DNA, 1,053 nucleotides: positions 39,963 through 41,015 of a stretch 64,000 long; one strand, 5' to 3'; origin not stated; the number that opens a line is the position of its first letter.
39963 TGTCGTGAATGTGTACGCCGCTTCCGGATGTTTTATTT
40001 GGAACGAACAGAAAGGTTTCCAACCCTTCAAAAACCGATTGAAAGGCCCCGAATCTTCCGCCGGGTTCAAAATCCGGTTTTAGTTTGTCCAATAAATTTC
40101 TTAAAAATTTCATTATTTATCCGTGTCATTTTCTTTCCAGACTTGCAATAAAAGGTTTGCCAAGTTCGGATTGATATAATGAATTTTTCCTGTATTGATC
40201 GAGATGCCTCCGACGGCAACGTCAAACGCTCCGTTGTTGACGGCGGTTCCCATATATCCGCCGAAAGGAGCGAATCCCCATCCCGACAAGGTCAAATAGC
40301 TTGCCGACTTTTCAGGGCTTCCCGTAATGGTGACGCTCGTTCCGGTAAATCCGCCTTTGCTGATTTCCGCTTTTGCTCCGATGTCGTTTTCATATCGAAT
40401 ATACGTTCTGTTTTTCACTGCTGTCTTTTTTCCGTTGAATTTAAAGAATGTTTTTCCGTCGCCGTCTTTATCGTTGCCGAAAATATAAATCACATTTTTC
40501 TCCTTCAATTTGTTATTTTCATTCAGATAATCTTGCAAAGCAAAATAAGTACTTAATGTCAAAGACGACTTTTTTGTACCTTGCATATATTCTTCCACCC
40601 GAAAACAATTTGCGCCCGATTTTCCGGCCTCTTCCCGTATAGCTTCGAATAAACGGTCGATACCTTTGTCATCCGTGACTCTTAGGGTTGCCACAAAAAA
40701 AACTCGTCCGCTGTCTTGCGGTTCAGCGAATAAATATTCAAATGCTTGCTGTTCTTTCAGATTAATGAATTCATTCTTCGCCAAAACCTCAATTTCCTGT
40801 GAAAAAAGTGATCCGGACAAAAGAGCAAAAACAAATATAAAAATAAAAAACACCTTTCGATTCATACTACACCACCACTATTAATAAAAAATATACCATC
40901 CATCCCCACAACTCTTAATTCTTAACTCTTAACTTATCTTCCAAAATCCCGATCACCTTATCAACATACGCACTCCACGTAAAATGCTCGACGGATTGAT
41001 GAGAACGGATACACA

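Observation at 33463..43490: Na+-NQR operon interrupted at three junctions by unrelated genes packed at operon spacing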

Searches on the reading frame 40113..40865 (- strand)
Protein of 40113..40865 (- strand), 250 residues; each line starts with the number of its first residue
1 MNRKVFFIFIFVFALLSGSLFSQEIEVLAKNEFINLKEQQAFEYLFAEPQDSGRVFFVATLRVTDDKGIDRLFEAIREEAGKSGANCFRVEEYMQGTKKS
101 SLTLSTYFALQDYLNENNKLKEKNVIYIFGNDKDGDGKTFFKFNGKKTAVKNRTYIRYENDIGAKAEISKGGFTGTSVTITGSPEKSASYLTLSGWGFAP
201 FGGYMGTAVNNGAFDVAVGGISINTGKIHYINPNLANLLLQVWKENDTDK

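Call 3: search_protein_families(library=pfam, proteins=[window:40113-40865:-], max_evalue=0.01)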
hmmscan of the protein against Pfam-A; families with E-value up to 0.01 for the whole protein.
window:40113-40865:- (250 aa): 0 families

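Call 4: search_protein_families(library=ncbifam, proteins=[window:40113-40865:-], max_evalue=0.01)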
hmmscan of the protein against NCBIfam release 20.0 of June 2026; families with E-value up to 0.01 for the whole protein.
window:40113-40865:- (250 aa): 0 families

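Call 17: find_homologous_proteins(query=window:40113-40865:-, max_evalue=0.001)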
Query window:40113-40865:- (250 aa): 19 proteins with E <= 0.001 among 3707 candidates.
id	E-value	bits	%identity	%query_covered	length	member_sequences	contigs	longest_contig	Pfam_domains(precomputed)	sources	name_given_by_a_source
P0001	2.2e-143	494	100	89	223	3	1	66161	-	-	-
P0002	5.3e-91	323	63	95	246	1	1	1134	-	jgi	jgi:hypothetical protein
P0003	6.0e-89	316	63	94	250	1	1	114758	-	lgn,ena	-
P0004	6.8e-86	306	57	99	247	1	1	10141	-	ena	-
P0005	4.6e-80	287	55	99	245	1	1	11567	-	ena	-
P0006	2.1e-53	200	46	95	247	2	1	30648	-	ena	-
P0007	4.0e-52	196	47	92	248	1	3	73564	-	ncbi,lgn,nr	ncbi:MAG: hypothetical protein LUG18_04735 [Candidatus Azobacteroides sp.]|nr:hypothetical protein [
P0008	3.4e-51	193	47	98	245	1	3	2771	-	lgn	-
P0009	2.6e-25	108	36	95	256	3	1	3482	-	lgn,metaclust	metaclust:\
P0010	3.7e-21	94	34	98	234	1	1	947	-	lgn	-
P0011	4.8e-21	94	34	90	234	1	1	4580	-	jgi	jgi:hypothetical protein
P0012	6.4e-21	93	33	98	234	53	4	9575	-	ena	-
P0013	7.1e-21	93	34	90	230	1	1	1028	-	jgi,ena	-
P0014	1.3e-20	93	34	90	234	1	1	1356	-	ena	-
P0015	2.2e-20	92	34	90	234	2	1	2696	-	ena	-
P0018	4.9e-14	71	32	73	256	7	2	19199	-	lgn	-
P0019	1.3e-13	70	30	94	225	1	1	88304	-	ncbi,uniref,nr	ncbi:hypothetical protein [Winogradskyella sp.]|uniref:hypothetical protein n=1 Tax=Winogradskyella 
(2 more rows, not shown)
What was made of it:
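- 40113..40865 (-): Insert 2: p250, an exported 250-aa protein of unknown function. It is the oldest insert. The family has 19 clusters (call 17).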

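Call 18: find_encoding_contigs(protein=P0003, flank=10000, max_places=3)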
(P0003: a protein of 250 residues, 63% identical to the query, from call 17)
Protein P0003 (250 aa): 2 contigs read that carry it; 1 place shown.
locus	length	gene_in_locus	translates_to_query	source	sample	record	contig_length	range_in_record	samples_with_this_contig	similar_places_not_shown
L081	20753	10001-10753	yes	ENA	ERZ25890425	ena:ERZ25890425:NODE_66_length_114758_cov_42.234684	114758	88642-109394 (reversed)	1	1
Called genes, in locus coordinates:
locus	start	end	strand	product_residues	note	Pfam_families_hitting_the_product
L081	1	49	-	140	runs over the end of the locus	PF00892:EamA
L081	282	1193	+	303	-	PF01569:PAP2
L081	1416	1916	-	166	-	PF00578:AhpC-TSA, PF08534:Redoxin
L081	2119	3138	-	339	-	PF00106:adh_short (weak), PF01073:3Beta_HSD, PF01370:Epimerase, PF02719:Polysacc_synt_2 (weak), PF04321:RmlD_sub_bind, PF08659:KR (weak), PF16363:GDP_Man_Dehyd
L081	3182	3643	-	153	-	-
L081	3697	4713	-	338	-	PF19867:DUF6340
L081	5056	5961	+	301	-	PF16119:DUF4835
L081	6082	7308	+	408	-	PF12704:MacB_PCD, PF02687:FtsX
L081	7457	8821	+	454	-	PF05896:NQRA_N, PF24836:NQRA_2nd, PF11973:NQRA_SLBB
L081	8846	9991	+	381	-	PF00534:Glycos_transf_1, PF13692:Glyco_trans_1_4 (weak)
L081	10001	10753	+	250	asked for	-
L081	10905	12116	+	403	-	PF03116:NQR2_RnfD_RnfE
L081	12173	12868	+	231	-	PF04205:FMN_bind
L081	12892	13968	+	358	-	PF13175:AAA_15, PF13476:AAA_23 (faint), PF13304:AAA_21, PF13175:AAA_15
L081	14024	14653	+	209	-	PF02508:Rnf-Nqr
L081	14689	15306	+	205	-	PF02508:Rnf-Nqr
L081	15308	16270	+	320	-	PF01757:Acyl_transf_3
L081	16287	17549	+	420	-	PF00111:Fer2, PF00970:FAD_binding_6 (weak), PF00175:NAD_binding_1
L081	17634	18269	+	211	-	PF11644:DUF3256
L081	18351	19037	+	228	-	-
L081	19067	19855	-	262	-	PF00106:adh_short, PF08659:KR, PF13561:adh_short_C2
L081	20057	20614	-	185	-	PF06078:DUF937 (weak)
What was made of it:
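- L081 has the same order (call 18).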

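Call 19: find_encoding_contigs(protein=P0004, flank=10000, max_places=3)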
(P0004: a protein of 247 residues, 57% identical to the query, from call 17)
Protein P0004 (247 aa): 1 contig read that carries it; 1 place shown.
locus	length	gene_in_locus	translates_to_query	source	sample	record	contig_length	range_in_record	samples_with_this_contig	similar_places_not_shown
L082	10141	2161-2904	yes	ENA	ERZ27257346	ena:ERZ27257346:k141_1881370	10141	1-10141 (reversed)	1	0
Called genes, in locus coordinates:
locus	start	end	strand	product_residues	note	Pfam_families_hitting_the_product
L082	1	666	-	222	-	?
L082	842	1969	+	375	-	PF00534:Glycos_transf_1, PF13692:Glyco_trans_1_4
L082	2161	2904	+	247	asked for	-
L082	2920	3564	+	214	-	PF11644:DUF3256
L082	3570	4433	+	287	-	PF12784:PDDEXK_2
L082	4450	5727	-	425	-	PF03825:Nuc_H_symport, PF07690:MFS_1, PF12832:MFS_1_like, PF07690:MFS_1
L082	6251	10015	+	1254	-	PF07719:TPR_2 (faint), PF12895:ANAPC3 (faint), PF13181:TPR_8 (faint), PF13428:TPR_14 (faint), PF13432:TPR_16 (faint), PF14559:TPR_19 (faint), PF12969:DUF3857, PF01841:Transglut_core, +1 more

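Call 20: find_encoding_contigs(protein=P0005, flank=10000, max_places=3)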
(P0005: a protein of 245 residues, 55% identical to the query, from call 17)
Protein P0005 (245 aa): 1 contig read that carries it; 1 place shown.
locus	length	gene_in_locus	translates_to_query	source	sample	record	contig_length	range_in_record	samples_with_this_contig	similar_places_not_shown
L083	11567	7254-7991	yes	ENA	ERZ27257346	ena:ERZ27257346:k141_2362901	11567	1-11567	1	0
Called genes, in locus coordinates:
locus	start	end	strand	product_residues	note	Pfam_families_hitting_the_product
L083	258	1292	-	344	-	PF00106:adh_short (weak), PF01073:3Beta_HSD, PF01370:Epimerase, PF02719:Polysacc_synt_2 (weak), PF04321:RmlD_sub_bind, PF08659:KR (weak), PF16363:GDP_Man_Dehyd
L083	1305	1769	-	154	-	-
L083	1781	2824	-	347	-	PF19867:DUF6340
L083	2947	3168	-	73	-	-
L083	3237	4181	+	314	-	PF16119:DUF4835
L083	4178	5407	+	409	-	PF12704:MacB_PCD, PF02687:FtsX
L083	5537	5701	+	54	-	-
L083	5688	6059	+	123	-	PF01850:PIN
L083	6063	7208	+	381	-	PF00534:Glycos_transf_1, PF13692:Glyco_trans_1_4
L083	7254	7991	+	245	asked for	-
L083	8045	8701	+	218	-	PF11644:DUF3256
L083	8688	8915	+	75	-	-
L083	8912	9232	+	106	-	-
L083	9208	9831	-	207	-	-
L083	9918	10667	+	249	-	PF02463:SMC_N (faint), PF13175:AAA_15 (faint), PF00005:ABC_tran, PF13304:AAA_21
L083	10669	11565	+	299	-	?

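Call 21: find_encoding_contigs(protein=P0006, flank=10000, max_places=3)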
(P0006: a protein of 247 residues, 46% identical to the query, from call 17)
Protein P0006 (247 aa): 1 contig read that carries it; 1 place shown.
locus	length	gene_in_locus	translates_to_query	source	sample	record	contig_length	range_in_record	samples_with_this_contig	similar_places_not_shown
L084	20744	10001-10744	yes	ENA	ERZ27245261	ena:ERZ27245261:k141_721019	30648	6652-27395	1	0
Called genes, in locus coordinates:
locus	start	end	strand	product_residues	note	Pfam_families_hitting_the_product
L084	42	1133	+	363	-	PF04166:PdxA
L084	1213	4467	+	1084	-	PF00580:UvrD-helicase, PF13245:AAA_19 (faint), PF13361:UvrD_C, PF13538:UvrD_C_2 (faint)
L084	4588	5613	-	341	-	PF00106:adh_short (faint), PF01073:3Beta_HSD, PF01370:Epimerase, PF02719:Polysacc_synt_2, PF04321:RmlD_sub_bind, PF07993:NAD_binding_4 (faint), PF08659:KR, PF16363:GDP_Man_Dehyd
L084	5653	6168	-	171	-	-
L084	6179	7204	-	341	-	PF19867:DUF6340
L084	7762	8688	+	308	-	PF16119:DUF4835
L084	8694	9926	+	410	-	PF12704:MacB_PCD, PF02687:FtsX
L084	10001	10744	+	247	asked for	-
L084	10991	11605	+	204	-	PF00440:TetR_N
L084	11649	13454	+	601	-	PF00370:FGGY_N (faint), PF01548:DEDD_Tnp_IS110 (faint), PF01869:BcrAD_BadFG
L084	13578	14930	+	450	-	-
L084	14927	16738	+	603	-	PF14903:WG_beta_rep (faint)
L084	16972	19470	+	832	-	PF09989:DUF2229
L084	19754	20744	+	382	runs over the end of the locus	-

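Call 23: find_encoding_contigs(protein=P0012, flank=8000, max_places=3)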
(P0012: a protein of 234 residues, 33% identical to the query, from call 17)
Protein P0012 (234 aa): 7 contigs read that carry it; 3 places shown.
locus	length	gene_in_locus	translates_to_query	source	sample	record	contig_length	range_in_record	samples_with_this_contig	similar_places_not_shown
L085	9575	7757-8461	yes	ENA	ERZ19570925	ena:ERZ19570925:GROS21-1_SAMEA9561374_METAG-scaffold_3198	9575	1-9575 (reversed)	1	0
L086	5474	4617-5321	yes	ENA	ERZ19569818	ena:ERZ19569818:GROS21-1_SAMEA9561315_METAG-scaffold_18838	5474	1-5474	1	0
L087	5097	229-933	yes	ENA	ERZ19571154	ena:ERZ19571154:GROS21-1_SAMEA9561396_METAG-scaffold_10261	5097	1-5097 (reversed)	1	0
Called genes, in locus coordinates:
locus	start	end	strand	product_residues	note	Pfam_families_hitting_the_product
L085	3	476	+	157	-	?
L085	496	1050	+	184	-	PF02472:ExbD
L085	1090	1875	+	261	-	PF28545:1TM_TonB_rel, PF03544:TonB_C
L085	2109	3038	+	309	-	PF12849:PBP_like_2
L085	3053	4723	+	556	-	PF23914:TPR_CcmH_CycH (faint), PF07719:TPR_2 (faint), PF13428:TPR_14 (faint), PF13432:TPR_16 (faint), PF14559:TPR_19 (faint)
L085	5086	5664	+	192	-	PF13353:Fer4_12 (weak), PF04055:Radical_SAM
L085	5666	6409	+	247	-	PF03544:TonB_C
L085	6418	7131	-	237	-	PF13489:Methyltransf_23, PF02353:CMAS (weak), PF05175:MTS, PF07021:MetW, PF13847:Methyltransf_31, PF08241:Methyltransf_11, PF08242:Methyltransf_12, PF13649:Methyltransf_25, +2 more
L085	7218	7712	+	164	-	PF03692:CxxCxxCC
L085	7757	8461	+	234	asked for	-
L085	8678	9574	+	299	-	?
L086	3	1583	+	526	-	?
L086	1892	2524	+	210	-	PF13353:Fer4_12 (weak), PF04055:Radical_SAM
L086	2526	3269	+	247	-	PF03544:TonB_C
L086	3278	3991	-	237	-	PF13489:Methyltransf_23, PF02353:CMAS (weak), PF05175:MTS, PF07021:MetW, PF13847:Methyltransf_31, PF08241:Methyltransf_11, PF08242:Methyltransf_12, PF13649:Methyltransf_25, +2 more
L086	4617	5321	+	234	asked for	-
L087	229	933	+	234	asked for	-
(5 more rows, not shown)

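Call 24: find_encoding_contigs(protein=P0018, flank=8000, max_places=2)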
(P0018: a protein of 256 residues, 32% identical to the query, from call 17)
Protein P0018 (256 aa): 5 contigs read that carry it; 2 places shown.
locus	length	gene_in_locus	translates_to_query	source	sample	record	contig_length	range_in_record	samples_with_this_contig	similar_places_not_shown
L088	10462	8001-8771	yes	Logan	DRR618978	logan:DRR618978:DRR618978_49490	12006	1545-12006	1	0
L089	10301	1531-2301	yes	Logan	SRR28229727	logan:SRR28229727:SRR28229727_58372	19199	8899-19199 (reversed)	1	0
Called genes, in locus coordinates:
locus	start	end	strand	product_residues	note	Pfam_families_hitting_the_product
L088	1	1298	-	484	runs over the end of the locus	PF01743:PolyA_pol, PF12627:PolyA_pol_RNAbd, PF01966:HD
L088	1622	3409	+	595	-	PF00009:GTP_EFTU, PF00071:Ras (weak), PF03144:GTP_EFTU_D2, PF22042:EF-G_D2 (weak), PF14492:EFG_III (faint), PF00679:EFG_C, PF06421:LepA_C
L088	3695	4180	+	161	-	PF04542:Sigma70_r2, PF08281:Sigma70_r4_2, PF04545:Sigma70_r4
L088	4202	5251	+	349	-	-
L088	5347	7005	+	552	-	PF10988:DUF2807, PF13568:OMP_b-brl_2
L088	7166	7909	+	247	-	PF20772:TACO1_YebC_N, PF01709:Transcrip_reg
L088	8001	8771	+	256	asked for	-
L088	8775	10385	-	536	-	PF07969:Amidohydro_3, PF01979:Amidohydro_1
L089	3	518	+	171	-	?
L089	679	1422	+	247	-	PF20772:TACO1_YebC_N, PF01709:Transcrip_reg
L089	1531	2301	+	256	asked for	-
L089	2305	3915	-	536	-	PF07969:Amidohydro_3, PF01979:Amidohydro_1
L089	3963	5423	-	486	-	PF03372:Exo_endo_phos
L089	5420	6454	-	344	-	PF00005:ABC_tran, PF02463:SMC_N (faint), PF13304:AAA_21 (weak)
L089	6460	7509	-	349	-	PF01032:FecCD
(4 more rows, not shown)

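Call 25: find_encoding_contigs(protein=P0019, flank=8000, max_places=2)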
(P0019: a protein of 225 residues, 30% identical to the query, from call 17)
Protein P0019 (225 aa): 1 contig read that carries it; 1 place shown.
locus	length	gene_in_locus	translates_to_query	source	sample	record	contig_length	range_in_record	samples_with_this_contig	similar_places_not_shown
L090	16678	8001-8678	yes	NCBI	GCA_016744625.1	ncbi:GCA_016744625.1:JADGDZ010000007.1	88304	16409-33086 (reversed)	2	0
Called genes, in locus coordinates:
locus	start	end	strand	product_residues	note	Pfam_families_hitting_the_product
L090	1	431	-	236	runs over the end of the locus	PF07661:MORN_2 (faint)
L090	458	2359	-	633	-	PF14849:YidC_periplas, PF02096:60KD_IMP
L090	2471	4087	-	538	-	PF06418:CTP_synth_N, PF00117:GATase, PF07722:Peptidase_C26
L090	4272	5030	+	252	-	PF20594:DUF6794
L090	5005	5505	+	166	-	-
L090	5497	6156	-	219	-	-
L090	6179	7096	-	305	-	-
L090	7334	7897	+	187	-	-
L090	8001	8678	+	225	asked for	-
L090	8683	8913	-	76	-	PF12843:QSregVF_b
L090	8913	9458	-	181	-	PF06037:DUF922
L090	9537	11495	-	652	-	PF01476:LysM (weak), PF01094:ANF_receptor (weak), PF13458:Peripla_BP_6 (weak)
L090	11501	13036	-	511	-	PF00117:GATase, PF02540:NAD_synthase, PF03054:tRNA_Me_trans (faint), PF00958:GMP_synt_C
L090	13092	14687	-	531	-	PF10079:Rossmann-like_BshC, PF24850:CC_BshC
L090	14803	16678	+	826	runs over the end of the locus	PF00246:Peptidase_M14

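Call 29: search_protein_families(library=padloc, proteins=[window:40113-40865:-], max_evalue=0.001)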
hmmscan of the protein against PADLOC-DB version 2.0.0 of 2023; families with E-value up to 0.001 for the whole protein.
window:40113-40865:- (250 aa): 0 families
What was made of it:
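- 40113..40865 (-): No Pfam, NCBIfam or PADLOC hit (calls 3, 4, 29).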

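Call 34: find_related_loci(query=A1, collection=metagenome_contigs, flank=10000)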
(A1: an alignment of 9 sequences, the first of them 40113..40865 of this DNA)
Query A1 (250 aa) in metagenome_contigs; peptide patterns used: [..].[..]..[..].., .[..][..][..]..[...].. (x = any residue, [..] = any of these).
408 stretches matched a pattern; 1 encode a relative of the query (tblastn E <= 1e-3); 1 distinct loci.
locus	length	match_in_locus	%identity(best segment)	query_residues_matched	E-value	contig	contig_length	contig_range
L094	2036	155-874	46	9-245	2e-62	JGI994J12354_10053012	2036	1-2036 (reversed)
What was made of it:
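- Tried and rejected: The metagenome scan with a p250 alignment returned only one 2-kb contig (call 34), so no broader census was possible.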

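Call 47: predict_structure(alignment_id=A2)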
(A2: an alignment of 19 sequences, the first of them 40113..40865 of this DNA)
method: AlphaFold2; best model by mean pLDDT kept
length: 250 residues; sequences in the alignment: 19
mean_pLDDT: 81.0   pTM: 0.76
mean pLDDT of the five models: 81.0, 81.0, 80.5, 79.8, 79.4
residues with pLDDT >= 90: 136; 70-90: 62; 50-70: 21; < 50: 31
segments of 3 or more residues with pLDDT < 50: 197-225
pLDDT, mean of each block of 10 residues (from residue 1): 74 62 85 84 92 90 91 95 96 90 97 94 94 86 92 93 91 76 92 58 35 29 57 95 79
secondary structure, 60 per line:
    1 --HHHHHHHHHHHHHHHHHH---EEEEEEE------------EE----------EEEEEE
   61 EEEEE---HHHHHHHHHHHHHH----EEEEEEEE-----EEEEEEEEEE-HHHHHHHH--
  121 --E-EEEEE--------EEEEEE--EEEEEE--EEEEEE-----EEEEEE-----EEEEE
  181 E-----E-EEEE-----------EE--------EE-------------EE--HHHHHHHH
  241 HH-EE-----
elements in order: H3-20 E24-30 E55-65 H69-82 E87-94 E100-109 H111-118 E125-129 E138-143 E146-151 E154-159 E165-170 E176-181 E189-192 H233-242

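Call 53: fold_search(model_id=the predicted structure, library=pdb)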
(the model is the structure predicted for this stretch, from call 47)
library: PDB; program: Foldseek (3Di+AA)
matches with E <= 10: 621; with E <= 0.001: 0
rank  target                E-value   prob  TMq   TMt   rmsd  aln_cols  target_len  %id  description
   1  5evg                  1.3e-03  1.00  0.27  0.59   4.4        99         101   11  Crystal structure of a Francisella virulence factor FvfA in the orthorhombic form (released 2016-10-26)
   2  5evf                  6.6e-03  1.00  0.27  0.56   5.1       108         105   16  Crystal structure of a Francisella virulence factor FvfA in the hexagonal form (released 2016-10-26)
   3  6bbw_A                1.3e-01  0.12  0.12  0.11  18.5       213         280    8  Structure of the major pilin protein (T3.2) from Streptococcus pyogenes serotype GAS13637 (released 2018-10-24)
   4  8f5n_A                1.4e-01  0.10  0.12  0.11  19.5       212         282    5  Identification of an Immunodominant region on a Group A Streptococcus T-antigen Reveals Temperature-Dependent Motion i (released 2023-03-08)
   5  2jna_MODEL_1_A        2.6e-01  0.85  0.22  0.48   9.8        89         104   15  Solution NMR Structure of Salmonella typhimurium LT2 Secreted Protein STM0082: Northeast Structural Genomics C (released 2007-02-06)
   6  4wi0_B                2.9e-01  0.47  0.18  0.25   6.0        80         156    8  Crystal structure of Coh3ScaB-XDoc_M2ScaA complex: A C-terminal interface mutant of type II Cohesin-X-Dockerin complex (released 2015-10-07)
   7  8ghz_A                3.7e-01  0.09  0.15  0.17  17.4       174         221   10  Cryo-EM structure of fish immunogloblin M-Fc (released 2023-11-08)
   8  2ma8_MODEL_1_A        4.6e-01  0.93  0.23  0.62   3.5        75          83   16  Solution NMR Structure of Salmonella typhimurium LT2 Secreted Protein SrfN: Northeast Structural Genomics Cons (released 2013-09-04)
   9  4evu_B                4.6e-01  0.80  0.21  0.64   3.8        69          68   12  Crystal structure of C-terminal domain of putative periplasmic protein ydgH from S. enterica (released 2012-05-30)
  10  3rak                  5.7e-01  0.13  0.11  0.10  12.2        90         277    6  CDK2 in complex with inhibitor RC-2-32 (released 2012-10-31)
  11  9qos_B                6.0e-01  0.30  0.12  0.12   7.4        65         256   17  APH(3')-IIb with an inhibitor (released 2026-02-11)
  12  2jz7_MODEL_1_A        6.4e-01  0.82  0.24  0.63   6.0        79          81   13  Solution NMR structure of selenium-binding protein from Methanococcus Vannielii (released 2008-07-22)
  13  6n0a_B                6.4e-01  0.06  0.13  0.12  20.1       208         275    6  Structure of the major pilin protein (T-18.1) from Streptococcus pyogenes serotype MGAS8232 (released 2019-04-17)
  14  9qoy_A                6.7e-01  0.41  0.13  0.13   7.2        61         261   15  Pseudomonas aeruginosa APH(3")-IIb - Wild Type (released 2026-04-08)
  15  4ywn_B                7.5e-01  0.07  0.09  0.14  10.7        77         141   12  Crystal structure of NADH-FMN oxidoreductase from Mycobacterium avium (released 2015-04-01)
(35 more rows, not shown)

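Call 72: find_related_loci(query=A1, collection=viral_contigs, flank=5000)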
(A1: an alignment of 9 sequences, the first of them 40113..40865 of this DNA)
Query A1 (250 aa) in viral_contigs; peptide patterns used: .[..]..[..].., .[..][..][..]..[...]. (x = any residue, [..] = any of these).
319 stretches matched a pattern, but none encodes a relative of the query by tblastn (E <= 1e-3).

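Call 84: search_protein_families(library=pfam, proteins=[L094:1109-1750:+], max_evalue=0.01)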
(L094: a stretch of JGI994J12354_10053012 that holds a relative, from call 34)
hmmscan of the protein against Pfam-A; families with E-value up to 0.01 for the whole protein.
L094:1109-1750:+ (213 aa): 1 family
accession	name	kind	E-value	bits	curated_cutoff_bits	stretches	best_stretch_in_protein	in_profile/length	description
PF00440.29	TetR_N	-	1.1e-14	54.3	24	1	22-66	3-47/47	Bacterial regulatory proteins, tetR family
